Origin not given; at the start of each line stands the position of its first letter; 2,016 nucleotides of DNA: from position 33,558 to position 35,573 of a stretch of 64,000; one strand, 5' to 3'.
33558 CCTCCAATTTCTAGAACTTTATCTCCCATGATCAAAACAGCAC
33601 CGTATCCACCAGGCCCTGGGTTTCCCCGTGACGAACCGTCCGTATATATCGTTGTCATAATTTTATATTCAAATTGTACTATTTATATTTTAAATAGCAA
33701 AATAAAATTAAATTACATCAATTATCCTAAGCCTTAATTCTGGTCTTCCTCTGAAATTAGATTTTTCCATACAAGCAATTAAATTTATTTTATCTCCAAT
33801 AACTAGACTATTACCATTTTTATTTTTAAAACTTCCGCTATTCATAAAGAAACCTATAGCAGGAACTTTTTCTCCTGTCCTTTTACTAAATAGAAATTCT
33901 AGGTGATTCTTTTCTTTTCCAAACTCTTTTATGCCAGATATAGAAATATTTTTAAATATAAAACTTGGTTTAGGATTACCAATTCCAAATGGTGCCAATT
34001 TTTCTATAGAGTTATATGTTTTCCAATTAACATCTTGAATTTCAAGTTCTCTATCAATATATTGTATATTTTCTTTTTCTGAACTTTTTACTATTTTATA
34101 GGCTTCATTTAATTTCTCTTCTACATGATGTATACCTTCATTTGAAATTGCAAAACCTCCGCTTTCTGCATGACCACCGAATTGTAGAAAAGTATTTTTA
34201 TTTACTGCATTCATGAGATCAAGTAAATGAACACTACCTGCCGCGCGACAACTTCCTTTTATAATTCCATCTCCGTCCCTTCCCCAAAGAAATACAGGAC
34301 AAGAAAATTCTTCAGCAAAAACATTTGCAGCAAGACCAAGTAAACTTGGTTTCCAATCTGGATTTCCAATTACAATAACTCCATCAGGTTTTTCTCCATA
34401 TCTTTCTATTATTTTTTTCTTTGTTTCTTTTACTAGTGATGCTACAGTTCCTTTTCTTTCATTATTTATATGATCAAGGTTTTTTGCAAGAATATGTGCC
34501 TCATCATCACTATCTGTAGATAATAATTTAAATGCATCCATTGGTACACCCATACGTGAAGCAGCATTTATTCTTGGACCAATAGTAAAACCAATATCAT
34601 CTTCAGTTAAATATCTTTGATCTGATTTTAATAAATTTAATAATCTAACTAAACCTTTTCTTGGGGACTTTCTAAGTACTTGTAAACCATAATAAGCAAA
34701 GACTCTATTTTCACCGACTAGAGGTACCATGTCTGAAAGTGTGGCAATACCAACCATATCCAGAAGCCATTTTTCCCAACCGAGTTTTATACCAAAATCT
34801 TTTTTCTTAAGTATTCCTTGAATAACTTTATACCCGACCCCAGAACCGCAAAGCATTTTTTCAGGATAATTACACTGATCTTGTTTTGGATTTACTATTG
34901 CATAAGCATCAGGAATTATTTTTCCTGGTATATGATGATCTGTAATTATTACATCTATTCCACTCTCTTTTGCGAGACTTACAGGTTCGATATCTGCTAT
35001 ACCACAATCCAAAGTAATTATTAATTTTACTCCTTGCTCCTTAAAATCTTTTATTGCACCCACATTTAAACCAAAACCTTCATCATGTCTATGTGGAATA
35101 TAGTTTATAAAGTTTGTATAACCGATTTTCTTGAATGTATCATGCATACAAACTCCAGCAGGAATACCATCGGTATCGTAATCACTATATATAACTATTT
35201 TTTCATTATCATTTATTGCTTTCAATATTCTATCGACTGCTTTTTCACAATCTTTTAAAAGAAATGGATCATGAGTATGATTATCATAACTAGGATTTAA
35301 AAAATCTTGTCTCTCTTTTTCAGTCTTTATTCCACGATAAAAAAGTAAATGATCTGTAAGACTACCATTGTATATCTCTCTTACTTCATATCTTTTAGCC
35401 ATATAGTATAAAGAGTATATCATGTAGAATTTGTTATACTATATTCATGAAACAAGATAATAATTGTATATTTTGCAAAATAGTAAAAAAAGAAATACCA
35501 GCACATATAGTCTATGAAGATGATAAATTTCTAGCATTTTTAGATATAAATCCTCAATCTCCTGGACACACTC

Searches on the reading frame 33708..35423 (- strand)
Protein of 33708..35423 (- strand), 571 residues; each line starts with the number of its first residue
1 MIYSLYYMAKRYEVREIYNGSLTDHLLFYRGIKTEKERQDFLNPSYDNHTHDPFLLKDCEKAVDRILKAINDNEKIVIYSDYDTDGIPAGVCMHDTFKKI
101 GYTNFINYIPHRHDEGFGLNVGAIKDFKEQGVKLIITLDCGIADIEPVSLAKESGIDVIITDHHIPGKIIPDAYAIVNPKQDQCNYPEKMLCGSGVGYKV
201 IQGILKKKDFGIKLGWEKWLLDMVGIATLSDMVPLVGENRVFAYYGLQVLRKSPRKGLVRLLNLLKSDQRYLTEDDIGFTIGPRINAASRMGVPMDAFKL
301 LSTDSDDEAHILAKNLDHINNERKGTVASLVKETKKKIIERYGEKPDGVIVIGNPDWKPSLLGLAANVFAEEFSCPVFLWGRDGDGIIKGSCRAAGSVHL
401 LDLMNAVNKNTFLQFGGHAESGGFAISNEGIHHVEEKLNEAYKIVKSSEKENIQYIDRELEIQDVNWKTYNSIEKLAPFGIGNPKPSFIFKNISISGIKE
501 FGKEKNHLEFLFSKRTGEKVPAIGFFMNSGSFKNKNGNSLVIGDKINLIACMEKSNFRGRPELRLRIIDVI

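Call 91: search_protein_families(library=pfam, proteins=[window:33708-35423:-], max_evalue=0.00001)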
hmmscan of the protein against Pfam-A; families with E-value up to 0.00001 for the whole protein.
window:33708-35423:- (571 aa): 3 families
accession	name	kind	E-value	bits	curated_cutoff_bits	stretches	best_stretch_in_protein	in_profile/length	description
PF01368.27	DHH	-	4.7e-24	85.5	28.1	1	75-223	1-120/125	DHH family, N-terminal domain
PF17768.7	RecJ_OB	-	1.3e-22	80.3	27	1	456-569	1-107/107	RecJ OB domain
PF02272.25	DHHA1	-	2.1e-09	38.2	25.9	1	350-447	5-98/102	DHHA1 domain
